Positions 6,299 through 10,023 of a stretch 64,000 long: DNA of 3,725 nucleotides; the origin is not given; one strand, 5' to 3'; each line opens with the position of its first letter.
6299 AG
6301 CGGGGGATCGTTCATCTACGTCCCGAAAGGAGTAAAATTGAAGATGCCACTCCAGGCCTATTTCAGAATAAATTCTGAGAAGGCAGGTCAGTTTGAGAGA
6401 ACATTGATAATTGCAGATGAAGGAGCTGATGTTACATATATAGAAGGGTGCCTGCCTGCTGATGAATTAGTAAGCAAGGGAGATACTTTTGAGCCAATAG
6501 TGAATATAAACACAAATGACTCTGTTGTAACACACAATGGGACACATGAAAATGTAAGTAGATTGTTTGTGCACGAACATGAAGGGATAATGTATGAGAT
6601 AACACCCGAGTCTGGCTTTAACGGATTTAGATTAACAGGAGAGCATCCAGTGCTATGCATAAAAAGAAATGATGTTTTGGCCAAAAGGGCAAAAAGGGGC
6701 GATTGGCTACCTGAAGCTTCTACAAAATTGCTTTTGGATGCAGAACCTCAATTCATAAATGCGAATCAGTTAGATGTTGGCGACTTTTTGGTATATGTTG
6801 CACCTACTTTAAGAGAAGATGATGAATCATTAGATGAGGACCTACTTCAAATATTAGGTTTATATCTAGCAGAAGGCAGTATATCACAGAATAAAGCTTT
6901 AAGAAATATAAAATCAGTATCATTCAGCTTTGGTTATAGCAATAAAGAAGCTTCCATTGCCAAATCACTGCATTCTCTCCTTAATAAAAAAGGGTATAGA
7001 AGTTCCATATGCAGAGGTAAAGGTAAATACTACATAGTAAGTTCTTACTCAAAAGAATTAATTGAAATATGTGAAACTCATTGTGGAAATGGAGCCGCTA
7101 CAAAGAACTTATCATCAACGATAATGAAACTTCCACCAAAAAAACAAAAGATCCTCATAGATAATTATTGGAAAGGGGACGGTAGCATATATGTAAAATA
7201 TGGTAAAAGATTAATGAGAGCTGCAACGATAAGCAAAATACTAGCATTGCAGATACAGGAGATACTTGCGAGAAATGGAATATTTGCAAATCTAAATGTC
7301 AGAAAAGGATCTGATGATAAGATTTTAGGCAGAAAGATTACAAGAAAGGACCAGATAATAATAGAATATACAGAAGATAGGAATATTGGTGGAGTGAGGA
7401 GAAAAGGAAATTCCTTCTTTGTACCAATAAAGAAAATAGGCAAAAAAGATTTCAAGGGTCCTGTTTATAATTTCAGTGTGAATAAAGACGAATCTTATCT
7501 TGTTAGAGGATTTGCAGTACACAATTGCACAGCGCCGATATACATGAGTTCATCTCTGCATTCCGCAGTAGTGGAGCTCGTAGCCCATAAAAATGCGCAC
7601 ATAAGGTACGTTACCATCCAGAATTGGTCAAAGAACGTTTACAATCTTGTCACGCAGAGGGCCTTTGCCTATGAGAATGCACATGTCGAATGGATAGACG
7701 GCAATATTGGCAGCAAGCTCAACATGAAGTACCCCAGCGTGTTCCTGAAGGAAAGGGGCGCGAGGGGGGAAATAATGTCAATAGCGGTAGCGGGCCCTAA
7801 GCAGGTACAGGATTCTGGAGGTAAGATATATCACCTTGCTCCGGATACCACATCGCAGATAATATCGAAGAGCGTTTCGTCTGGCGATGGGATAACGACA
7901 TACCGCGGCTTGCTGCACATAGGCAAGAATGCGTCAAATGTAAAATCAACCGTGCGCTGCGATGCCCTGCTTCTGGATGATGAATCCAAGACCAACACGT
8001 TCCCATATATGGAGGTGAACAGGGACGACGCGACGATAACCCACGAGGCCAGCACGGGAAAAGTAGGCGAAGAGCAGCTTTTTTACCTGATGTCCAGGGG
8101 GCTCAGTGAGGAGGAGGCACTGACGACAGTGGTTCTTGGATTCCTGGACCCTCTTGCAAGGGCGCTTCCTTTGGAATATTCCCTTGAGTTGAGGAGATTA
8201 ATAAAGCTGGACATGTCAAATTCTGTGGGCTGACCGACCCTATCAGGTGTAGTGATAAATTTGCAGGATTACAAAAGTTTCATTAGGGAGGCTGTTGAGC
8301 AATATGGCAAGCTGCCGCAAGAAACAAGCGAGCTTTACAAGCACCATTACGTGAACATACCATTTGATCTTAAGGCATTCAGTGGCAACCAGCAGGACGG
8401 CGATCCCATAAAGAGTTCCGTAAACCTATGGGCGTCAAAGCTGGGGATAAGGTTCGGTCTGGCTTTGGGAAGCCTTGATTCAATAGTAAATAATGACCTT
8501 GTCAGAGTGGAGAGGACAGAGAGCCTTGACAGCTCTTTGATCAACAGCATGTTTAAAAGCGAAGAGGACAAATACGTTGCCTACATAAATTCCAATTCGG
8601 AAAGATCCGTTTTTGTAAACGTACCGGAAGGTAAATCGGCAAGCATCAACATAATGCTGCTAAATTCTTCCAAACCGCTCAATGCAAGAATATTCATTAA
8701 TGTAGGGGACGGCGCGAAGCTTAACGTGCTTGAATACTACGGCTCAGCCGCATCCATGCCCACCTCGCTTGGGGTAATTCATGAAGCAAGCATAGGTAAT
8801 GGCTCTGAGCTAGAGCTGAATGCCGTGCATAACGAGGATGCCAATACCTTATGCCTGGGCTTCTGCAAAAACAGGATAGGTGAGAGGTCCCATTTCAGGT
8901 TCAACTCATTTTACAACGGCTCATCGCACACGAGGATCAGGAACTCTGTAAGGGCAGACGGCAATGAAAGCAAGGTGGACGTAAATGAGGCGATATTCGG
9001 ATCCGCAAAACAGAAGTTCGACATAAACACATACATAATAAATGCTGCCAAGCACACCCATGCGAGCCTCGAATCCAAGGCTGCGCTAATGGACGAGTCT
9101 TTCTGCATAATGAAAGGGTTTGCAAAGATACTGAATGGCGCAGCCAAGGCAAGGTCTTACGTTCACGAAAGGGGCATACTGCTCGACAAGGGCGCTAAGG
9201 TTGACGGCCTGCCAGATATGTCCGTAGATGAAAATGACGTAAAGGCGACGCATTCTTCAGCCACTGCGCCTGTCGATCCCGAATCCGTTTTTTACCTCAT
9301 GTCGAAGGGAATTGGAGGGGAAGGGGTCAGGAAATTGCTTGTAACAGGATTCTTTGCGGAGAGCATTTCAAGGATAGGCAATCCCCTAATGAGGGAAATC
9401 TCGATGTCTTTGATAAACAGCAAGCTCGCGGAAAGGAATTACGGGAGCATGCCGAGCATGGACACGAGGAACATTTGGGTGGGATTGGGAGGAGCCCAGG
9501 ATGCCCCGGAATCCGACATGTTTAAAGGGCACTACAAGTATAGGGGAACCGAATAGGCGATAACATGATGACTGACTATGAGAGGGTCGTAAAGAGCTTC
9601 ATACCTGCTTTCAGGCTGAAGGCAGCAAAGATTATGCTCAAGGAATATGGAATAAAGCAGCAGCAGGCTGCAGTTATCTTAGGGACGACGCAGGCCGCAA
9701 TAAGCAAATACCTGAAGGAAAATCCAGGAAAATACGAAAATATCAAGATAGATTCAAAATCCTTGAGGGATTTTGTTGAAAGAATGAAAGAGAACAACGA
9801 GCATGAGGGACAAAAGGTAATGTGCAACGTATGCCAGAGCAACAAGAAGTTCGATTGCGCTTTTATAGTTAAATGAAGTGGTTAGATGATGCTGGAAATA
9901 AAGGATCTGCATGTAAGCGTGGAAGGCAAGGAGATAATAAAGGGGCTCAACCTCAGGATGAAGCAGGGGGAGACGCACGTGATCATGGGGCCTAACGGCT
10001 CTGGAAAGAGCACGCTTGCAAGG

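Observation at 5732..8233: sufB is split by a 359-aa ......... intein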

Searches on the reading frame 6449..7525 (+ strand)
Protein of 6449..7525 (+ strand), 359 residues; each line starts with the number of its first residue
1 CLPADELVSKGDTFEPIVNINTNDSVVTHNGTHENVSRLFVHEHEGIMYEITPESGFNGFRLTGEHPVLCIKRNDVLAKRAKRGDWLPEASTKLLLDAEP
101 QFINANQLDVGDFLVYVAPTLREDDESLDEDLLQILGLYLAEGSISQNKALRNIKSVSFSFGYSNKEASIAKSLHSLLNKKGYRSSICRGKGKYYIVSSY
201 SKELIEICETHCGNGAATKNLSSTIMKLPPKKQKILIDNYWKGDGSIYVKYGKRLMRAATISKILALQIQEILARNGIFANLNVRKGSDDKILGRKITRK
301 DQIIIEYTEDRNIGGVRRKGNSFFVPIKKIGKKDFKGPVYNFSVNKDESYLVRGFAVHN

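Call 6: search_solved_structures(query=window:6449-7525:+, max_evalue=1, show_alignments=3)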
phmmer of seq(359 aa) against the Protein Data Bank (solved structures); distinct sequences matched with E-value up to 1: 3.
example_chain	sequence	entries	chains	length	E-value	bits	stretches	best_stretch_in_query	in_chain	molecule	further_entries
2cw7_A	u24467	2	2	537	4.4e-07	32.4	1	128-280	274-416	Endonuclease PI-PkoII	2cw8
8hu7_A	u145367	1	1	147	0.38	12.9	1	268-333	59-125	Fibroblast growth factor 2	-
8hue_A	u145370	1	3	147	0.38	12.9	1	268-333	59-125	Fibroblast growth factor 2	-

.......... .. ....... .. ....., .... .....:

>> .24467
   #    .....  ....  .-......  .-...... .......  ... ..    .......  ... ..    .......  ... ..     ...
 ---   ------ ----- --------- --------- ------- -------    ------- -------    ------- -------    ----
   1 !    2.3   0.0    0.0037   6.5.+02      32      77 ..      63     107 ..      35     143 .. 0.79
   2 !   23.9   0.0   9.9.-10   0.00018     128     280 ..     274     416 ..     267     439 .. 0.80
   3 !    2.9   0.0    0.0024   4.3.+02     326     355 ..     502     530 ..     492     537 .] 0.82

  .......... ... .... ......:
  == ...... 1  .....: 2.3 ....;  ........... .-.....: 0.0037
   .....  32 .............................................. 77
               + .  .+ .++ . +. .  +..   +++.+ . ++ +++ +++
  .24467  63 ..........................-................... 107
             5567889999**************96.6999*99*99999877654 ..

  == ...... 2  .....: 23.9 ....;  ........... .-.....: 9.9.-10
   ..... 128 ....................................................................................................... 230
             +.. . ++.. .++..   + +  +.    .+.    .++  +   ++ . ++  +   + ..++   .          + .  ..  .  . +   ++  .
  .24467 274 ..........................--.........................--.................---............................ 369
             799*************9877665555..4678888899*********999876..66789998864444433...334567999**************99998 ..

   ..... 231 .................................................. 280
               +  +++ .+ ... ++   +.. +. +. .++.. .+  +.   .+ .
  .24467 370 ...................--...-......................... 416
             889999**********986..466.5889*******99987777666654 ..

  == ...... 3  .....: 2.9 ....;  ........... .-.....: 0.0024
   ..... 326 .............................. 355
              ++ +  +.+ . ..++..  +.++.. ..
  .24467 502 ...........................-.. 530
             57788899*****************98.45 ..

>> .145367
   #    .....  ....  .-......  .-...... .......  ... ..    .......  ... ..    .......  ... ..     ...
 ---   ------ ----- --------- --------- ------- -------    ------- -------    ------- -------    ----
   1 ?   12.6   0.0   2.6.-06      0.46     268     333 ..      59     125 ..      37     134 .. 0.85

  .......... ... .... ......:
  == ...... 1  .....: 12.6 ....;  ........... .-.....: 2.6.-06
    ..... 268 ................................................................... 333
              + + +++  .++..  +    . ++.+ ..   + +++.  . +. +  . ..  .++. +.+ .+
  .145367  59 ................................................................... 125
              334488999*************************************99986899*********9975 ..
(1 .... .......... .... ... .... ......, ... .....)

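Call 20: find_related_loci(query=A1, collection=genome_contigs, flank=3000)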
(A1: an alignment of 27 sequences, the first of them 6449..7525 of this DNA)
Query A1 (359 aa) in genome_contigs; peptide patterns used: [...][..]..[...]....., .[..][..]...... (x = any residue, [..] = any of these).
415 stretches matched a pattern; 345 encode a relative of the query (tblastn E <= 1e-3); the best 80 are kept; 80 distinct loci.
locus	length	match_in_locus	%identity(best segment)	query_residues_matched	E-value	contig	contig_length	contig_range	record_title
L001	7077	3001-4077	75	1-359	0e+0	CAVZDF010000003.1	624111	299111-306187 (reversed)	MAG: uncultured Candidatus Micrarchaeota archaeon isolate MFD09222.bin.1.113 genome assembly, contig: contig_51085, whol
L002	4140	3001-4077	72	1-359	0e+0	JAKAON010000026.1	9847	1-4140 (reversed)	MAG: Candidatus Micrarchaeota archaeon isolate YF1.bin19 NODE_8669_length_9847_cov_2.842078, whole genome shotgun sequen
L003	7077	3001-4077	66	1-359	1e-163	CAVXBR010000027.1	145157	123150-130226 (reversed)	MAG: uncultured Candidatus Micrarchaeota archaeon isolate MFD03323.bin.2.40 genome assembly, contig: contig_38958, whole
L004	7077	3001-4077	66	1-359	2e-162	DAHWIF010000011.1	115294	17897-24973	MAG TPA_asm: Candidatus Micrarchaeota archaeon isolate clean1292 k141_355524, whole genome shotgun sequence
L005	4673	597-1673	65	1-359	5e-161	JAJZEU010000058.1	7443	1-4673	MAG: Candidatus Micrarchaeota archaeon isolate LL2.bin4 NODE_15380_length_7443_cov_1.11782, whole genome shotgun sequenc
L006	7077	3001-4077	65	1-359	1e-157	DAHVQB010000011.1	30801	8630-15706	MAG TPA_asm: Candidatus Micrarchaeota archaeon isolate clean615 k141_664036, whole genome shotgun sequence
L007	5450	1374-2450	64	1-359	7e-156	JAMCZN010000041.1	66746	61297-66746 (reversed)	MAG: Candidatus Marsarchaeota archaeon isolate FK_Sedi_B_Bin.306 NODE_935_length_66746_cov_3.44628, whole genome shotgun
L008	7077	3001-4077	65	1-359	3e-155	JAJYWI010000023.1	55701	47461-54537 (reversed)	MAG: Candidatus Micrarchaeota archaeon isolate FK3.bin110 NODE_1004_length_55701_cov_1.782002, whole genome shotgun sequ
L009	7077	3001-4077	63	1-359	1e-153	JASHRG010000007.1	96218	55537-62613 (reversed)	MAG: Candidatus Micrarchaeota archaeon isolate JOPF095 JOPF_NEAR_contig_220195, whole genome shotgun sequence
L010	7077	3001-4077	64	1-359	6e-153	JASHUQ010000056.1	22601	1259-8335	MAG: Candidatus Micrarchaeota archaeon isolate JOPF183 JOPF_N043_contig_58866, whole genome shotgun sequence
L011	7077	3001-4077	63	1-359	2e-152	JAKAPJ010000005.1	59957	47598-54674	MAG: Candidatus Micrarchaeota archaeon isolate YF1.bin64 NODE_450_length_59957_cov_2.391392, whole genome shotgun sequen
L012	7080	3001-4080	63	1-359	7e-152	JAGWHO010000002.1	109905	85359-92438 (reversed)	MAG: Candidatus Micrarchaeota archaeon isolate REEA81 REEA81_2_length_109905_cov_8.108725, whole genome shotgun sequence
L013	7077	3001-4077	59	1-359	1e-143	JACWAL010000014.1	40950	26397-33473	MAG: Candidatus Micrarchaeota archaeon isolate A_MIC_10 k141_179713, whole genome shotgun sequence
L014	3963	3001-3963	64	1-321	2e-136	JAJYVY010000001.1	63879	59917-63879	MAG: Candidatus Micrarchaeota archaeon isolate FK2.bin60 NODE_497_length_63879_cov_1.515419, whole genome shotgun sequen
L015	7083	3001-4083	57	1-359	3e-135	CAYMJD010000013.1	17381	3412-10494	MAG TPA_asm: Candidatus Micrarchaeota archaeon isolate SRP271791_co2_45 genome assembly, contig: NODE_796_length_17381_c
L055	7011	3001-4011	46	1-359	2e-91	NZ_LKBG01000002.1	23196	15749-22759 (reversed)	Acidiplasma aeolicum strain VT contig_10, whole genome shotgun sequence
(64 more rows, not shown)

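Call 27: predict_structure(alignment_id=A1)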
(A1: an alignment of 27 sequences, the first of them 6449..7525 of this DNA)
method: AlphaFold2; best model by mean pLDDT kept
length: 359 residues; sequences in the alignment: 27
mean_pLDDT: 93.5   pTM: 0.91
mean pLDDT of the five models: 93.5, 93.3, 93.0, 91.8, 89.1
residues with pLDDT >= 90: 295; 70-90: 61; 50-70: 3; < 50: 0
segments of 3 or more residues with pLDDT < 50: none
pLDDT, mean of each block of 10 residues (from residue 1): 97 97 97 96 97 95 98 92 82 95 98 97 96 97 91 93 93 97 94 91 97 92 97 96 85 87 96 95 91 85 89 80 97 98 91 96
secondary structure, 60 per line:
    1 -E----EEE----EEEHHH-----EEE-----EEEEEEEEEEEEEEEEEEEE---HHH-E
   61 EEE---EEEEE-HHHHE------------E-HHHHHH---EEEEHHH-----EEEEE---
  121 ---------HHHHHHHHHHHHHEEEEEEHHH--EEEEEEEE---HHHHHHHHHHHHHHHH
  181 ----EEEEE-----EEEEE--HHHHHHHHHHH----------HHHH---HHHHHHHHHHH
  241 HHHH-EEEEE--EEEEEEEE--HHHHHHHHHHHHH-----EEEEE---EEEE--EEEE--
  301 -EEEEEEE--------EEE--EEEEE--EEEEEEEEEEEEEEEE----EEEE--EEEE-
elements in order: E7-9 E14-16 E25-27 E33-52 E60-63 E67-71 H73-76 H92-97 E101-104 E113-117 H130-142 E143-148 E154-161 H165-180 E185-189 E195-199 H202-212 H223-226 H230-244 E246-250 E253-260 H263-275 E281-285 E289-292 E295-298 E302-308 E317-319 E322-326 E329-344 E349-352 E355-358

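Call 30: fold_search(model_id=the predicted structure, library=pdb)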
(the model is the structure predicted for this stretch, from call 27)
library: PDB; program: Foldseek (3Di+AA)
matches with E <= 10: 1030; with E <= 0.001: 75
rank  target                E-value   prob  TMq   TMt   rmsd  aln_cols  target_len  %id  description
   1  7qsu                  1.6e-18  1.00  0.73  0.72   4.8       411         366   16  Crystal structure of homing endonuclease-associated TliVMA intein (C1A, d333-339) (released 2022-03-30)
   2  7qss                  2.5e-17  1.00  0.66  0.56   7.6       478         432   15  Crystal structure of homing endonuclease-associated TliVMA intein (C1A) (released 2022-03-30)
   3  1ef0_A                7.6e-16  1.00  0.63  0.55   7.4       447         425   12  CRYSTAL STRUCTURE OF PI-SCEI MINIPRECURSOR (released 2000-06-07)
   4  1vde_A                8.5e-16  1.00  0.61  0.53   8.4       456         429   12  PI-SCEI, A HOMING ENDONUCLEASE WITH PROTEIN SPLICING ACTIVITY (released 1998-04-08)
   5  2cw7                  8.0e-15  1.00  0.70  0.49   6.3       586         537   13  Crystal structure of intein homing endonuclease II (released 2006-04-18)
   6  1vde_B                1.8e-14  1.00  0.61  0.52   8.9       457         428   13  PI-SCEI, A HOMING ENDONUCLEASE WITH PROTEIN SPLICING ACTIVITY (released 1998-04-08)
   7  1lws_A                3.3e-14  1.00  0.61  0.53   7.7       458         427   14  Crystal structure of the intein homing endonuclease PI-SceI bound to its recognition sequence (released 2002-09-27)
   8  7qst                  4.8e-14  1.00  0.65  0.65   5.9       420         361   13  Crystal structure of homing endonuclease-associated PhoVMA intein (C1A) (released 2022-03-30)
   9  1dfa                  1.5e-13  1.00  0.61  0.56   8.0       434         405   13  CRYSTAL STRUCTURE OF PI-SCEI IN C2 SPACE GROUP (released 1999-12-08)
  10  1jva_B                1.7e-13  1.00  0.61  0.52   7.8       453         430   11  CRYSTAL STRUCTURE OF THE VMA1-DERIVED ENDONUCLEASE BEARING THE N AND C EXTEIN PROPEPTIDES (released 2002-08-29)
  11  1dq3                  1.9e-13  1.00  0.63  0.52   6.5       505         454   11  CRYSTAL STRUCTURE OF AN ARCHAEAL INTEIN-ENCODED HOMING ENDONUCLEASE PI-PFUI (released 2000-07-05)
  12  1jva_A                4.8e-12  1.00  0.59  0.51   8.4       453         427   11  CRYSTAL STRUCTURE OF THE VMA1-DERIVED ENDONUCLEASE BEARING THE N AND C EXTEIN PROPEPTIDES (released 2002-08-29)
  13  1lwt_A                5.7e-12  1.00  0.61  0.51   7.9       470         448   12  Crystal structure of the intein homing endonuclease PI-SceI bound to its substrate DNA (Ca2+ free) (released 2002-09-27)
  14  1um2_B                6.7e-12  1.00  0.62  0.54   8.5       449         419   11  Crystal Structure of the Vma1-Derived Endonuclease with the Ligated Extein Segment (released 2004-09-22)
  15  1um2_A                1.4e-11  1.00  0.58  0.51   9.6       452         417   14  Crystal Structure of the Vma1-Derived Endonuclease with the Ligated Extein Segment (released 2004-09-22)
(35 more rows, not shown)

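Call 43: search_protein_families(library=ncbifam, proteins=[window:6449-7525:+], max_evalue=0.01)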
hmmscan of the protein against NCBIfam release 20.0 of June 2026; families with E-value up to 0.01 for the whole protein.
window:6449-7525:+ (359 aa): 3 families
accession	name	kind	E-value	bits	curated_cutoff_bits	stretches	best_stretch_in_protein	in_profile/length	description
NF011303.0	PRK14715.1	equivalog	2.4e-08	31.6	1585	1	130-295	1118-1276/1627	DNA-directed DNA polymerase II large subunit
NF045703.1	rSAM_Tes_intein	exception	4.6e-07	28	1700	1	134-283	373-513/1040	tetraether lipid synthase Tes, intein-containing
TIGR01443.1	intein_Cterm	domain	0.0058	16.8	15.6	1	338-359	1-23/24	intein C-terminal splicing region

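Call 50: search_protein_families(library=pfam, alignment_id=A1, max_evalue=0.01)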
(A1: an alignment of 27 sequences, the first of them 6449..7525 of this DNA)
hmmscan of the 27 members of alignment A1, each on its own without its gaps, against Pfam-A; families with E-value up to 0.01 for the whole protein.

A. member 1, window:6449-7525:+ (359 aa): 2 families
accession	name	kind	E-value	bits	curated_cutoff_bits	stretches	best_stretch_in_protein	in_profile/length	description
PF14528.11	LAGLIDADG_3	-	8.1e-13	48.9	22.5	2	238-302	8-73/82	LAGLIDADG-like domain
PF14890.11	Intein_splicing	-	7.1e-09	36.1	35.8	1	17-359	25-155/155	Intein splicing domain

B. families by the number of members that match (of 27 scanned): 3 families
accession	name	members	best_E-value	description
PF14528.11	LAGLIDADG_3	27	2.8e-16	LAGLIDADG-like domain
PF14890.11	Intein_splicing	27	1.7e-11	Intein splicing domain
PF13403.11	Hint_2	2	0.0031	Hint domain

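Call 60: search_protein_representatives(alignment_id=A1)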
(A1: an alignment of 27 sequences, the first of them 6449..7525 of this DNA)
Query: 27 sequences, 359 profile positions. Proteins with E-value up to 0.001 (for the whole library): 15406; up to 1e-10: 8037; up to 1e-30: 1467. The best 150 are listed.
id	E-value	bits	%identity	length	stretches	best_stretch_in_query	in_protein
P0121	7.9e-183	623.8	-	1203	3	1-359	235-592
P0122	1.5e-152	524.2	-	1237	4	1-359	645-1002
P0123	1.3e-140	484.9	-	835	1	1-359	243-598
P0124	3.9e-135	466.9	-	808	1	1-359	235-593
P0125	9.3e-134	462.4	-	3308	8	1-359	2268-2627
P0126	8.3e-124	429.6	-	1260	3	1-359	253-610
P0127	6.7e-115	400.3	-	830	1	1-359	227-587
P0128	8.6e-112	390.1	-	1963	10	1-287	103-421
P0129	3.1e-108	378.4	-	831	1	1-359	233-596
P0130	3.2e-107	375.1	-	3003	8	1-354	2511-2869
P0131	9.1e-107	373.6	-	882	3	1-250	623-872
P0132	4.9e-104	364.6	-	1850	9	81-296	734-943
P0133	5.0e-104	364.5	-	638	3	1-359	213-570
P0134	3.4e-103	361.8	-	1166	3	1-359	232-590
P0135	1.5e-99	349.8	-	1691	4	1-359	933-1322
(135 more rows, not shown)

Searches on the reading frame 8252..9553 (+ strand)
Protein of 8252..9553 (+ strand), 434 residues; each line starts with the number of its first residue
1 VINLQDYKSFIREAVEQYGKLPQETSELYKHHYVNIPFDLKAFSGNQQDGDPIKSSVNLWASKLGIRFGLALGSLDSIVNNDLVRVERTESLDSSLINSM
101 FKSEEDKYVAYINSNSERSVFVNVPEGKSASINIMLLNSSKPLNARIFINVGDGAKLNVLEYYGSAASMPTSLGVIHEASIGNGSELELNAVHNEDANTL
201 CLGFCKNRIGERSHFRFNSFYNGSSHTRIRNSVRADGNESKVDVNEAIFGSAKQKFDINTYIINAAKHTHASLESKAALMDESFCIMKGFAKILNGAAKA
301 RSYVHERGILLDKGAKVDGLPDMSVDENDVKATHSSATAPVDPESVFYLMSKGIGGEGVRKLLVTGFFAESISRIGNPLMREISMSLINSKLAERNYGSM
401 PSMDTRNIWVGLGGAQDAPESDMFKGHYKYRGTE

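Call 26: search_protein_families(library=pfam, proteins=[window:8252-9553:+], max_evalue=0.001)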
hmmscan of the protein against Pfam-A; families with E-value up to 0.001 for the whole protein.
window:8252-9553:+ (434 aa): 1 family
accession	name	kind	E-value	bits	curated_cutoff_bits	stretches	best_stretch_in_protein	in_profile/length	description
PF01458.23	SUFBD_core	-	5.6e-46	157.3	27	1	142-367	9-232/232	SUF system FeS cluster assembly, SufBD core domain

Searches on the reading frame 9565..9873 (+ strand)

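Call 26: search_protein_families(library=pfam, proteins=[window:9565-9873:+], max_evalue=0.001)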
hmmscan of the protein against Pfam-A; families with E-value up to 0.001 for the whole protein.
window:9565-9873:+ (103 aa): 0 families

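Call 43: search_protein_families(library=ncbifam, proteins=[window:9565-9873:+], max_evalue=0.01)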
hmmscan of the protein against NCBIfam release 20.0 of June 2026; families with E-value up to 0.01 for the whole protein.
window:9565-9873:+ (103 aa): 1 family
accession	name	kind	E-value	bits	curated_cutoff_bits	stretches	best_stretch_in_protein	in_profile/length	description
TIGR03830.1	CxxCG_CxxCG_HTH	subfamily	0.0028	17.4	61.8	1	26-49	75-98/127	type II TA system antitoxin MqsA family protein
